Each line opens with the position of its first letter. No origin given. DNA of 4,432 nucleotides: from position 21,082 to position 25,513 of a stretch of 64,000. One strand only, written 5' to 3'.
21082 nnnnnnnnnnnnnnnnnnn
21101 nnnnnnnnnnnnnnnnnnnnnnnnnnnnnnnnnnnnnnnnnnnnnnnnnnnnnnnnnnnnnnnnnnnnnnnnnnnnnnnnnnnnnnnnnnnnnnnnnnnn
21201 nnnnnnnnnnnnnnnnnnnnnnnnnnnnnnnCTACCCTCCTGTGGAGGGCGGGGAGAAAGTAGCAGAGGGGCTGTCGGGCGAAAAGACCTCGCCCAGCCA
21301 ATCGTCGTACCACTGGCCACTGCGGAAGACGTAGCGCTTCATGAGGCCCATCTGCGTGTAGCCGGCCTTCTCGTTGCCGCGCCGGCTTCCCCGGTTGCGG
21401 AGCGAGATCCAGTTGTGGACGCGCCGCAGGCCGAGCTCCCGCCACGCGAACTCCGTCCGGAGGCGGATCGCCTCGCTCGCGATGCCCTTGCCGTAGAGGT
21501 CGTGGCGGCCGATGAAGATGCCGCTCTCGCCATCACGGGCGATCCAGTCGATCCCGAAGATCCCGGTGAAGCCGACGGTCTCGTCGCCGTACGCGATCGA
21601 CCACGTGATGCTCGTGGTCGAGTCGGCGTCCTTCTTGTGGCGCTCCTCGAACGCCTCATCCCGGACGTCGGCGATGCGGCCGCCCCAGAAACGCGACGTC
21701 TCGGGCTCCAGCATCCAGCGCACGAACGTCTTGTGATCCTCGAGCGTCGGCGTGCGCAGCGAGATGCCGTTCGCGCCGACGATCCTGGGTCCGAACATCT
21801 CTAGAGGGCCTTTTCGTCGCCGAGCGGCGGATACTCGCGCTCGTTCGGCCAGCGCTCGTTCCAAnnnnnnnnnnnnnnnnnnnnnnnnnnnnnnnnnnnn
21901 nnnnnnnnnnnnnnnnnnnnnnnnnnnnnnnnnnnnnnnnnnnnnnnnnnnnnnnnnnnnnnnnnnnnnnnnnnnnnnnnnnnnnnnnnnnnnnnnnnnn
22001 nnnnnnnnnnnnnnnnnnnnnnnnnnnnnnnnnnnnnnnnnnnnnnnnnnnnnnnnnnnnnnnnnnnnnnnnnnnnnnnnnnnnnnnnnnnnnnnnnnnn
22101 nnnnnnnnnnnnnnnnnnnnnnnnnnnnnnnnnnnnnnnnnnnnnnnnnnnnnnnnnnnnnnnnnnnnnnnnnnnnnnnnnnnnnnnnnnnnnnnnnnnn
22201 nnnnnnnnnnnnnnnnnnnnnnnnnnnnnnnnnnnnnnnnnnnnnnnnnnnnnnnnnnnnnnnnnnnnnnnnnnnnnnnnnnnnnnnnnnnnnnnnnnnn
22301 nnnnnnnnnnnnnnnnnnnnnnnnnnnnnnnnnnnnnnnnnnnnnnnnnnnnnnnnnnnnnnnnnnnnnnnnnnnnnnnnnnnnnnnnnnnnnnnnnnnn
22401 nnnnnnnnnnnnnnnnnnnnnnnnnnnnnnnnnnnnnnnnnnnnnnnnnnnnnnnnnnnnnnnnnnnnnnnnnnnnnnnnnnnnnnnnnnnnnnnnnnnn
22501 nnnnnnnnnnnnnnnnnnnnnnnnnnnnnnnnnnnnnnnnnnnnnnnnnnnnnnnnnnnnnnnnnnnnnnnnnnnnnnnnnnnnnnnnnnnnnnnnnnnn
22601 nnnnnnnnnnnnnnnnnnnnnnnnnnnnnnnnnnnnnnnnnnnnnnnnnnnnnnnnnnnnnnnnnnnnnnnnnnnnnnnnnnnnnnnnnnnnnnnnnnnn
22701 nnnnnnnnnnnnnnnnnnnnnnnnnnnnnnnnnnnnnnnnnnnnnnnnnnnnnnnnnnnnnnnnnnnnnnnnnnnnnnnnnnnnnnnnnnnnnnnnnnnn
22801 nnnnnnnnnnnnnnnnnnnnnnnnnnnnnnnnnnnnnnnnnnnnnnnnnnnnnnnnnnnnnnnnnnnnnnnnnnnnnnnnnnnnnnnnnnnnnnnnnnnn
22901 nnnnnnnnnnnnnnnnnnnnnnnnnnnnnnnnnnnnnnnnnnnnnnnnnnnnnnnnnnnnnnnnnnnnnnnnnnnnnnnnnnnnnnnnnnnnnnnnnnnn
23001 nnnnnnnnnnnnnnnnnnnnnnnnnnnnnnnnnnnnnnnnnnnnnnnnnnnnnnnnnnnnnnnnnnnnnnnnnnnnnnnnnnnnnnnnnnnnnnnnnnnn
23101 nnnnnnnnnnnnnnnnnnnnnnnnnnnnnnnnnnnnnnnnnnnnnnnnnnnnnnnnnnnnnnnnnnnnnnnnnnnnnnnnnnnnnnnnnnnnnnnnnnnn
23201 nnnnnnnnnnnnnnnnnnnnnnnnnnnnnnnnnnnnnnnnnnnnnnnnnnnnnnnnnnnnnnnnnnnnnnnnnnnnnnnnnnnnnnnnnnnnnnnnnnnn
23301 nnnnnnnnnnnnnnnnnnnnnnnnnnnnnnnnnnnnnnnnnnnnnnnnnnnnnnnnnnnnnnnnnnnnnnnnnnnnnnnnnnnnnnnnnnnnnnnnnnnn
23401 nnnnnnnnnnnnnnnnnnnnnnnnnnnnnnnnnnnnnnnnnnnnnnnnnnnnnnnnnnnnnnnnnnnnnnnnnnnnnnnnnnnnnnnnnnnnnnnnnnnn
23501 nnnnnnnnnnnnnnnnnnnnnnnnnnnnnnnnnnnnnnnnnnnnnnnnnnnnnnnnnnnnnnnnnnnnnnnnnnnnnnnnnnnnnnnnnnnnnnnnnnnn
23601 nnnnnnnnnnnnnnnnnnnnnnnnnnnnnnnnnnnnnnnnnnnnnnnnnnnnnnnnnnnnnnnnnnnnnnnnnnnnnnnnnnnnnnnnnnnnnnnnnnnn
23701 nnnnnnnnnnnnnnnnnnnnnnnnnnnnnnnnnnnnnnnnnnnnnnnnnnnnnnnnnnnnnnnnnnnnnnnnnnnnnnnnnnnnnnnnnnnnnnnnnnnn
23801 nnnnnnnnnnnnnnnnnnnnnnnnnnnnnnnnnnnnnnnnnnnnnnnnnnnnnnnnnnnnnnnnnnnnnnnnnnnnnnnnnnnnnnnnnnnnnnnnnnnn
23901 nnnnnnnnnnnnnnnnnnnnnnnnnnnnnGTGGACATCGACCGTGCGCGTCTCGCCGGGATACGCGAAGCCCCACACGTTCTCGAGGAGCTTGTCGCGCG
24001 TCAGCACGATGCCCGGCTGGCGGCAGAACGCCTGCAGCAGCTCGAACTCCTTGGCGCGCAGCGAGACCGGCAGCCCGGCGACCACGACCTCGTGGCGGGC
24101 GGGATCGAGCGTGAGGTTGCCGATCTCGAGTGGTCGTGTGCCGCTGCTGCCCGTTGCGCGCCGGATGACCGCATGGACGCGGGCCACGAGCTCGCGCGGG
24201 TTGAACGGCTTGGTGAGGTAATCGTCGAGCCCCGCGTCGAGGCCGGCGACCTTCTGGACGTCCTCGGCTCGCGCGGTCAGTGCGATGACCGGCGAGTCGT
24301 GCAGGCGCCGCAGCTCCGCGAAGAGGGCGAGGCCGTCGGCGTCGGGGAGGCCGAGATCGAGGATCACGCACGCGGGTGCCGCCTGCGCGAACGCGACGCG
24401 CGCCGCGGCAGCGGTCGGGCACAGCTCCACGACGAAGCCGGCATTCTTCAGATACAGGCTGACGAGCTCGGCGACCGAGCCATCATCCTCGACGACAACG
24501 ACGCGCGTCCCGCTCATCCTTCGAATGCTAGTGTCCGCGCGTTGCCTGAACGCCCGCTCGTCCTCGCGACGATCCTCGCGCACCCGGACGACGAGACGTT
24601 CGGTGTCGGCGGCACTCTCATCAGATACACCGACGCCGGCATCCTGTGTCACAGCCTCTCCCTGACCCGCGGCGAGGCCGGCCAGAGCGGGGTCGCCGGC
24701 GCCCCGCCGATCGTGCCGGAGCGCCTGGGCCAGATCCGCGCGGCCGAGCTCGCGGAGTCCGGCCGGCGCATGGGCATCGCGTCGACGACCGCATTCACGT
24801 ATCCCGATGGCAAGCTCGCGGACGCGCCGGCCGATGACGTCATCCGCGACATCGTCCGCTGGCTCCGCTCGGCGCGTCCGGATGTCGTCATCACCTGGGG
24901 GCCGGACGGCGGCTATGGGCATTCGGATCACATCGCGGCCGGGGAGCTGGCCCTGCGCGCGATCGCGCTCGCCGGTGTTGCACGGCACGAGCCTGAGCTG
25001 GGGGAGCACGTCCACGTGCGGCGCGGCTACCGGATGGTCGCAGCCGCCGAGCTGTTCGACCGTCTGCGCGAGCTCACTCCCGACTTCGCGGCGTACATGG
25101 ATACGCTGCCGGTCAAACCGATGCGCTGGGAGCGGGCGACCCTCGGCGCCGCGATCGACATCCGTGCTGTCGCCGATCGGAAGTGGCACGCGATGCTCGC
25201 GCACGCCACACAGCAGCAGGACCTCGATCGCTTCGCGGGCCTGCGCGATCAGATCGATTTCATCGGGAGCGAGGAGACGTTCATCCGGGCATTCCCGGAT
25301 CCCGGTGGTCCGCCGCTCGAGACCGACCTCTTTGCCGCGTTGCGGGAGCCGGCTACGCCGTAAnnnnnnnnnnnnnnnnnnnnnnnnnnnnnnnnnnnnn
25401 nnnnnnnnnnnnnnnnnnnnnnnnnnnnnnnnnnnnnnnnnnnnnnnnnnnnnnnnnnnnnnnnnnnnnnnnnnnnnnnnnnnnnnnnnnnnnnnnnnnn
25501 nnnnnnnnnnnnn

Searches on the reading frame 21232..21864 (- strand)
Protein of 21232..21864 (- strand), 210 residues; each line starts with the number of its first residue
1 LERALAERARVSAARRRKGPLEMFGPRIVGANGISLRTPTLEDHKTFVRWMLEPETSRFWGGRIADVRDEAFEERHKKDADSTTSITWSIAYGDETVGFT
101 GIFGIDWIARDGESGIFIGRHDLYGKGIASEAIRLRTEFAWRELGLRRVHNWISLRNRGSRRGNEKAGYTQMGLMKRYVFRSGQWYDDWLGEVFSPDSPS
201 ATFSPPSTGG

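Call 46: search_protein_families(library=pfam, proteins=[window:21232-21864:-], max_evalue=0.001)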
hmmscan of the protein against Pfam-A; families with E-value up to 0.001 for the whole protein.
window:21232-21864:- (210 aa): 4 families
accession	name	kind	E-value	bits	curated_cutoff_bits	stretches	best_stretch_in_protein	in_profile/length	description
PF13302.13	Acetyltransf_3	-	5.5e-18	66.4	25.4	1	36-169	4-137/138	Acetyltransferase (GNAT) domain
PF13420.13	Acetyltransf_4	-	3.3e-07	30.9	24.3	1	36-188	1-153/155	Acetyltransferase (GNAT) domain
PF13523.12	Acetyltransf_8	-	4e-06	26.9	27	1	42-173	4-141/145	Acetyltransferase (GNAT) domain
PF00583.31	Acetyltransf_1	-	0.00099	19.8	20.7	0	70-168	19-115/116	Acetyltransferase (GNAT) family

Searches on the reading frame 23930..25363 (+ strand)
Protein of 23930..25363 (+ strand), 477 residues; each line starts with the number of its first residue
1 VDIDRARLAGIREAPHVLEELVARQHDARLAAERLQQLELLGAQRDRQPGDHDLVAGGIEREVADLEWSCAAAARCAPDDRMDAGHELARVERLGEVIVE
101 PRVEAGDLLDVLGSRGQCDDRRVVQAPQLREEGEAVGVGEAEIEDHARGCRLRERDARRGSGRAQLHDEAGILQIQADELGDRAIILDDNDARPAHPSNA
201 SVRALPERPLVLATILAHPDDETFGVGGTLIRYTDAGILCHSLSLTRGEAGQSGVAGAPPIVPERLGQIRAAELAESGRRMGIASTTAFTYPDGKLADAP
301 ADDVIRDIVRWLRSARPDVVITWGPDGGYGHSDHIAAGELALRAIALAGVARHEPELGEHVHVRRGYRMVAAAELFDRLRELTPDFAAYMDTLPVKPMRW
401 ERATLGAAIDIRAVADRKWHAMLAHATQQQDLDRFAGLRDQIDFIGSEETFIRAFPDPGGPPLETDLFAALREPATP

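Call 48: search_protein_families(library=pfam, proteins=[window:23930-25363:+], max_evalue=0.001)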
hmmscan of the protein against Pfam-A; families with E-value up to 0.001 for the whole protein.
window:23930-25363:+ (477 aa): 1 family
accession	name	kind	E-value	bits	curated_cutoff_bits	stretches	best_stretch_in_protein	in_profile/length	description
PF02585.22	PIG-L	-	1.1e-30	107.2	28.2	1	215-344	3-128/129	GlcNAc-PI de-N-acetylase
